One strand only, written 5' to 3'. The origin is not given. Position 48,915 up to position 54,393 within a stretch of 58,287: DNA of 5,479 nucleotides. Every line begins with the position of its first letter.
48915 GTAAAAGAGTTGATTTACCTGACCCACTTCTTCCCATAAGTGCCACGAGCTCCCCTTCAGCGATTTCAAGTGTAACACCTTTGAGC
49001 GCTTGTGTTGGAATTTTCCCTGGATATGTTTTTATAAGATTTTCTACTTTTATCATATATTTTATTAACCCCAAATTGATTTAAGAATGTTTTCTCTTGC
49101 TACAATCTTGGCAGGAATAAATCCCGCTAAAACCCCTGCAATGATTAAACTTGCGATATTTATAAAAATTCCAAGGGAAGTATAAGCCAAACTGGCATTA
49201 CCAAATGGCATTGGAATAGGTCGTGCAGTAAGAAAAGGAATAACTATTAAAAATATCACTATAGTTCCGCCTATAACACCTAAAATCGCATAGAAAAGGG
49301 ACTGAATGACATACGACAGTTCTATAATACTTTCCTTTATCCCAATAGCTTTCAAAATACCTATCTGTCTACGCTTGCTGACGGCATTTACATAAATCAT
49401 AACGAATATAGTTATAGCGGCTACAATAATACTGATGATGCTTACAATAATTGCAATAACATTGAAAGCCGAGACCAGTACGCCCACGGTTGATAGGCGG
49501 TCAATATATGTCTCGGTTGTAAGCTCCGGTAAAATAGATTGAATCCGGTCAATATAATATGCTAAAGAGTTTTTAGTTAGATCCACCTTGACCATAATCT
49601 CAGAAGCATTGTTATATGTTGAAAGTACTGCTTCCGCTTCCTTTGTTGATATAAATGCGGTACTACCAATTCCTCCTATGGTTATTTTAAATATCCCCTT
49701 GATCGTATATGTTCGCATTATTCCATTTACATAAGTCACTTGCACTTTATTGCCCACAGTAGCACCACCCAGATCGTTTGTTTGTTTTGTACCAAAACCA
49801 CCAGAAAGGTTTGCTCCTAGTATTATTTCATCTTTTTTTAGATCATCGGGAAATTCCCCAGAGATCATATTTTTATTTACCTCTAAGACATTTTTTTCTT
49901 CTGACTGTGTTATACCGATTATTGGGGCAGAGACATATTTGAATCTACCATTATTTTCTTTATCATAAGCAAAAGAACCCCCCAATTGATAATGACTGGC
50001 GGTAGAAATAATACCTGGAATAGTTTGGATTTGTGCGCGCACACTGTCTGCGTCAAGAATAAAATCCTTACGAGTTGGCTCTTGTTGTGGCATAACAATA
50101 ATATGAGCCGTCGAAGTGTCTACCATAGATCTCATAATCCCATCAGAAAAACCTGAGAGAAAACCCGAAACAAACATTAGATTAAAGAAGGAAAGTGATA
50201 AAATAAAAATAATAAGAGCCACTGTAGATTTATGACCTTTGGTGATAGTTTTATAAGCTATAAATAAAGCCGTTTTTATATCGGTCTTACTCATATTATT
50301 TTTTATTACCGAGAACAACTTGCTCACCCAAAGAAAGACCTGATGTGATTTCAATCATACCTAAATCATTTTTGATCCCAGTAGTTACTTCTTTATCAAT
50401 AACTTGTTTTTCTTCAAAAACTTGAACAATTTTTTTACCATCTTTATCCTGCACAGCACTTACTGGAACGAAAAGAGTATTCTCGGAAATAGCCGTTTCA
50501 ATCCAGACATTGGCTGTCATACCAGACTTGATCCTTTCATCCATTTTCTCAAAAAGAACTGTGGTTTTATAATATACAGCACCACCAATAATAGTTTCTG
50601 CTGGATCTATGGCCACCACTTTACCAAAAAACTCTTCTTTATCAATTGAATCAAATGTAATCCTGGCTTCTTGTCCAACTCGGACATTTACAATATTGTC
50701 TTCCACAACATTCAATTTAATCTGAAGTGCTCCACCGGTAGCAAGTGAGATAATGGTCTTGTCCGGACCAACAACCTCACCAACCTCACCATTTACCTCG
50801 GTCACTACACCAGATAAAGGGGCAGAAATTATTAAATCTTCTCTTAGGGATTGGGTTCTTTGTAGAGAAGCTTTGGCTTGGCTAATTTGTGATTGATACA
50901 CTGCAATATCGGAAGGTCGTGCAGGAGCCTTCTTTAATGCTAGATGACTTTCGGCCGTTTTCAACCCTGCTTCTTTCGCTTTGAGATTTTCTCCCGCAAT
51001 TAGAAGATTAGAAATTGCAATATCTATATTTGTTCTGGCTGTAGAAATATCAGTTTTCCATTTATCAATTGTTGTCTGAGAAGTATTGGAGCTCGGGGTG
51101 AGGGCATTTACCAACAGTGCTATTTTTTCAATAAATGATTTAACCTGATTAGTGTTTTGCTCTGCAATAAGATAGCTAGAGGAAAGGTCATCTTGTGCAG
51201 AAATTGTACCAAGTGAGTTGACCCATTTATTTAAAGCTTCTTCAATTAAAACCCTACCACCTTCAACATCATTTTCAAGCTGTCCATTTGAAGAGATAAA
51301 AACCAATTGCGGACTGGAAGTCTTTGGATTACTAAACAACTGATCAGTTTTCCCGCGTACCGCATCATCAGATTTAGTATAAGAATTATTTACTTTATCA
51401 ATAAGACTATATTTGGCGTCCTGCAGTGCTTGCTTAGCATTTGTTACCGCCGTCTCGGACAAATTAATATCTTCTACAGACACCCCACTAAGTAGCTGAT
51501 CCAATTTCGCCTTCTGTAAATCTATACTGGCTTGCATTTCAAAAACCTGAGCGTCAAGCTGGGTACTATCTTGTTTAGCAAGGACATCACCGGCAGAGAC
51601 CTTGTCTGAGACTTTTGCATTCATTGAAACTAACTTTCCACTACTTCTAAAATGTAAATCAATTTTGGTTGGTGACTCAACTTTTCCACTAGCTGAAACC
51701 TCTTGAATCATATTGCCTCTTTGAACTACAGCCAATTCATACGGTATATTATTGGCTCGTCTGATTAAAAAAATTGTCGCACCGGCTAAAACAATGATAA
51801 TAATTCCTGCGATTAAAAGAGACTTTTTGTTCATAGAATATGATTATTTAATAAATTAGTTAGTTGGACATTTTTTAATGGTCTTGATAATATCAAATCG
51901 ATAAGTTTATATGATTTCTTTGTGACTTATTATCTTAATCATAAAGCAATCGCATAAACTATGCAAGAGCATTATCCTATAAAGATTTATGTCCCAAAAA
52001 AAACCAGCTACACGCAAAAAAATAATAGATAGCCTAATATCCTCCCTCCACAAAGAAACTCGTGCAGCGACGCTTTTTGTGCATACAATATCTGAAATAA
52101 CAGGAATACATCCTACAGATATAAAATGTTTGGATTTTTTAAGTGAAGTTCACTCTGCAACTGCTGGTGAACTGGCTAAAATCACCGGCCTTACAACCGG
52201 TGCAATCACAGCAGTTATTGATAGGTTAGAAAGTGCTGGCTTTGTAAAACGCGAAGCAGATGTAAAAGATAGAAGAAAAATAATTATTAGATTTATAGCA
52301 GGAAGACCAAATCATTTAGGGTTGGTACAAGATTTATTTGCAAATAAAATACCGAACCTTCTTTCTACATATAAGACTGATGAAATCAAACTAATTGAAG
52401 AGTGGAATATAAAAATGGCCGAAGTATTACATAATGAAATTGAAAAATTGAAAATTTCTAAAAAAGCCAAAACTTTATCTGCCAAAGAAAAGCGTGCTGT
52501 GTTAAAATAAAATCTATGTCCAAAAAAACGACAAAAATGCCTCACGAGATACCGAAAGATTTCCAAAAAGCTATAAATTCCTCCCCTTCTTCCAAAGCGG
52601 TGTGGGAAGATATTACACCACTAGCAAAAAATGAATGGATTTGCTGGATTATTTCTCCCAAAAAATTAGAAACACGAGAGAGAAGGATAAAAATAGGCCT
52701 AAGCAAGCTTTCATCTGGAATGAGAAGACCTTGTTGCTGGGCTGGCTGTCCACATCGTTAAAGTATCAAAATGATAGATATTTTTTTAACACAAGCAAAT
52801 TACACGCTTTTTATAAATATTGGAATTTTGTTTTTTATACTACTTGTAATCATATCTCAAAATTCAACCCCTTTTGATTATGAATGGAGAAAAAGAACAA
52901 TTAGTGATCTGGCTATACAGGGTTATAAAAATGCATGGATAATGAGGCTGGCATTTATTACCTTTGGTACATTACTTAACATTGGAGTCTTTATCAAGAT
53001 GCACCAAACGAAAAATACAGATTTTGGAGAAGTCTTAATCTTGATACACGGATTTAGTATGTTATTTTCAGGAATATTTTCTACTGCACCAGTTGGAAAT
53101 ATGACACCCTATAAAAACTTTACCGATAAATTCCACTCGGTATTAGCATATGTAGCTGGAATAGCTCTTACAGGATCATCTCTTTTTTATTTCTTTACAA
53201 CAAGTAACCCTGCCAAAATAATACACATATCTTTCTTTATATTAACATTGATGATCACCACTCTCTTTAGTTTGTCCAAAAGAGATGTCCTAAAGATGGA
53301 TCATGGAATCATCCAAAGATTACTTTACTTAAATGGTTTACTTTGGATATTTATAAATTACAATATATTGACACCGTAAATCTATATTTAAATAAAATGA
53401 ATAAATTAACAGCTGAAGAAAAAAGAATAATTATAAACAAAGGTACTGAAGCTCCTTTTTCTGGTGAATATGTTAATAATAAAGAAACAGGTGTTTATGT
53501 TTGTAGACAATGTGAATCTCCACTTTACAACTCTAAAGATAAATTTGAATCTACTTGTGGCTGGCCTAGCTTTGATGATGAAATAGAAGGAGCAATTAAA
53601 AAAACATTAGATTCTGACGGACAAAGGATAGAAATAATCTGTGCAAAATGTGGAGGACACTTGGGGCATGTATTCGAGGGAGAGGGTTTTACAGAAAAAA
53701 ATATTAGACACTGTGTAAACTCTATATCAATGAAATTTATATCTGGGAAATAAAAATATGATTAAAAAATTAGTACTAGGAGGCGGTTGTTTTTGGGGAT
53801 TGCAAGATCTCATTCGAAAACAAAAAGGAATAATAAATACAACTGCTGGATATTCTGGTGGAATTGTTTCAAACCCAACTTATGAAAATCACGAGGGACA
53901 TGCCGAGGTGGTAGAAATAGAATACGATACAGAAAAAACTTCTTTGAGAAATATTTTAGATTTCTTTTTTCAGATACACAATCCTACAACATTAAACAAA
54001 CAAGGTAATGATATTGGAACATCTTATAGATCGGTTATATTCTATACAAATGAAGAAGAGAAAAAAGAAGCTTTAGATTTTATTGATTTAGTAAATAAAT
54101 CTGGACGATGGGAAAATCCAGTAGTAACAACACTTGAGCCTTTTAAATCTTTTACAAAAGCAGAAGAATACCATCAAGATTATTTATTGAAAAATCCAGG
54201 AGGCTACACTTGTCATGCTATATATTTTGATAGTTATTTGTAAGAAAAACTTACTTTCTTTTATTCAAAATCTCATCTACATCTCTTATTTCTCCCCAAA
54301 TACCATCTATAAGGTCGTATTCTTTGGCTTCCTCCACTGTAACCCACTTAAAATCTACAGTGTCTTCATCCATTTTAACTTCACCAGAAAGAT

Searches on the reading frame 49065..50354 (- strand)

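Call 50: search_protein_families(library=pfam, proteins=[window:49065-50354:-], max_evalue=0.001)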
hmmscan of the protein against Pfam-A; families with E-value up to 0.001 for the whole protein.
window:49065-50354:- (429 aa): 1 family
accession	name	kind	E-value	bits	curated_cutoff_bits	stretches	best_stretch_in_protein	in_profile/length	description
PF02687.27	FtsX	-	1.4e-09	38.5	25.5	1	302-423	1-120/120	FtsX-like permease C-terminal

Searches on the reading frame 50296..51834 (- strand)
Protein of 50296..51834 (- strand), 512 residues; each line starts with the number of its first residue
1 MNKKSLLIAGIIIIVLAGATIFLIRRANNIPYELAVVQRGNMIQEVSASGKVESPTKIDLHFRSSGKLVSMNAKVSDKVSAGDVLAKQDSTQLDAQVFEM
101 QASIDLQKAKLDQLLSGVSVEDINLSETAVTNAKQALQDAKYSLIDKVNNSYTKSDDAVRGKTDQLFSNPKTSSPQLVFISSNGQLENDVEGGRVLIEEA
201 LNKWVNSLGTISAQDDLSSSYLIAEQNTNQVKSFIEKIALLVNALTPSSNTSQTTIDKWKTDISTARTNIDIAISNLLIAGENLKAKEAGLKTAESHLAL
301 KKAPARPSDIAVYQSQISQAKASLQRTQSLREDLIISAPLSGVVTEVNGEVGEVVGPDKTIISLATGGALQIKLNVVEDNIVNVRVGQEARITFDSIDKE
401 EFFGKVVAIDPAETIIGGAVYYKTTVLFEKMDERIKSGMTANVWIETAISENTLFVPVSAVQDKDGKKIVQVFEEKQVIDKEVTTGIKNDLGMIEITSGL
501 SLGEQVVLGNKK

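Call 50: search_protein_families(library=pfam, proteins=[window:50296-51834:-], max_evalue=0.001)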
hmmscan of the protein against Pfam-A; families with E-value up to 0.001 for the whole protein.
window:50296-51834:- (512 aa): 2 families
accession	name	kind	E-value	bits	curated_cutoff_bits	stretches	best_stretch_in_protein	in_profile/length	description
PF16576.10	HlyD_D23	-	1.1e-16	61.2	30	1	272-411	51-186/214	Barrel-sandwich domain of CusB or HlyD membrane-fusion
PF13437.12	HlyD_3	-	1e-09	39.5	22.2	1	336-427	2-92/106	HlyD family secretion protein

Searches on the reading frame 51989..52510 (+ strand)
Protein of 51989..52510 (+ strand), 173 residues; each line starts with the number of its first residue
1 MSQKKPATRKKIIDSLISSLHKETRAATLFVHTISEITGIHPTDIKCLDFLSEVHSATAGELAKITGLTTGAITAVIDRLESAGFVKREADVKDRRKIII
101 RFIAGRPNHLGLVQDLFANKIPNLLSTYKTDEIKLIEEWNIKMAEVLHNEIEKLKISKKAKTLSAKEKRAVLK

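Call 50: search_protein_families(library=pfam, proteins=[window:51989-52510:+], max_evalue=0.001)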
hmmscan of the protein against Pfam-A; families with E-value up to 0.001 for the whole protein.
window:51989-52510:+ (173 aa): 7 families
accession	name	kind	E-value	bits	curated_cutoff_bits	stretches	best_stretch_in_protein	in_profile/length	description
PF01047.28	MarR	-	2e-12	47.2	24.6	1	42-97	3-58/59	MarR family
PF12802.13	MarR_2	-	1.8e-11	44.5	27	1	39-96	2-60/61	MarR family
PF13601.12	HTH_34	-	1.6e-06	28.6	27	1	47-100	5-58/80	Winged helix DNA-binding domain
PF13412.12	HTH_24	-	4.7e-05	23.3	21.9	1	57-87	18-48/48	Winged helix-turn-helix DNA-binding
PF22381.2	Staph_reg_Sar_Rot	-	6.8e-05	23.3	27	1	33-102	5-74/85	Transcriptional regulator SarA/Rot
PF01978.25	TrmB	-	0.00014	22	25.6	1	38-90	4-56/68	Sugar-specific transcriptional regulator TrmB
PF01022.26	HTH_5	-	0.00088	19.5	22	0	42-87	2-46/47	Bacterial regulatory protein, arsR family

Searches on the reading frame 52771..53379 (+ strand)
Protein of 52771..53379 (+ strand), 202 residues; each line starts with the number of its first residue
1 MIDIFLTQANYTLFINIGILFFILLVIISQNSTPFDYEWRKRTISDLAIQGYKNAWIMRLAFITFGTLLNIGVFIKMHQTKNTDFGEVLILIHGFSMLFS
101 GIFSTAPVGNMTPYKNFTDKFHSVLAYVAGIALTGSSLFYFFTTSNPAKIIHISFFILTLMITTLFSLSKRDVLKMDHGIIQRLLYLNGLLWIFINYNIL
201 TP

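Call 50: search_protein_families(library=pfam, proteins=[window:52771-53379:+], max_evalue=0.001)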
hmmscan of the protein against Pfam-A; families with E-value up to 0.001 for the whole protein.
window:52771-53379:+ (202 aa): 1 family
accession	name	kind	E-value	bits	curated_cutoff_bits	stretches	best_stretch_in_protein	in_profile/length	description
PF06197.19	DUF998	-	8.3e-18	65.1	30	1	18-195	3-180/184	Protein of unknown function (DUF998)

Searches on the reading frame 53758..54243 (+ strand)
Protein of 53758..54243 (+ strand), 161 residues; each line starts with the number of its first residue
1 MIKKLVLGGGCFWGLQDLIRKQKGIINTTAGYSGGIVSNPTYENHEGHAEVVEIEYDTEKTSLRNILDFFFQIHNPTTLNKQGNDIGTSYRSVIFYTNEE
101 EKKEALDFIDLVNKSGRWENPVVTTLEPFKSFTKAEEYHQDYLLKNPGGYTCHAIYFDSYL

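Call 50: search_protein_families(library=pfam, proteins=[window:53758-54243:+], max_evalue=0.001)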
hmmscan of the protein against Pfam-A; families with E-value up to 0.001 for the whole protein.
window:53758-54243:+ (161 aa): 1 family
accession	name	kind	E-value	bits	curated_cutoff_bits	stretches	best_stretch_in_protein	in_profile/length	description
PF01625.27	PMSR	-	5.4e-57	192.8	23.7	1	5-151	2-152/153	Peptide methionine sulfoxide reductase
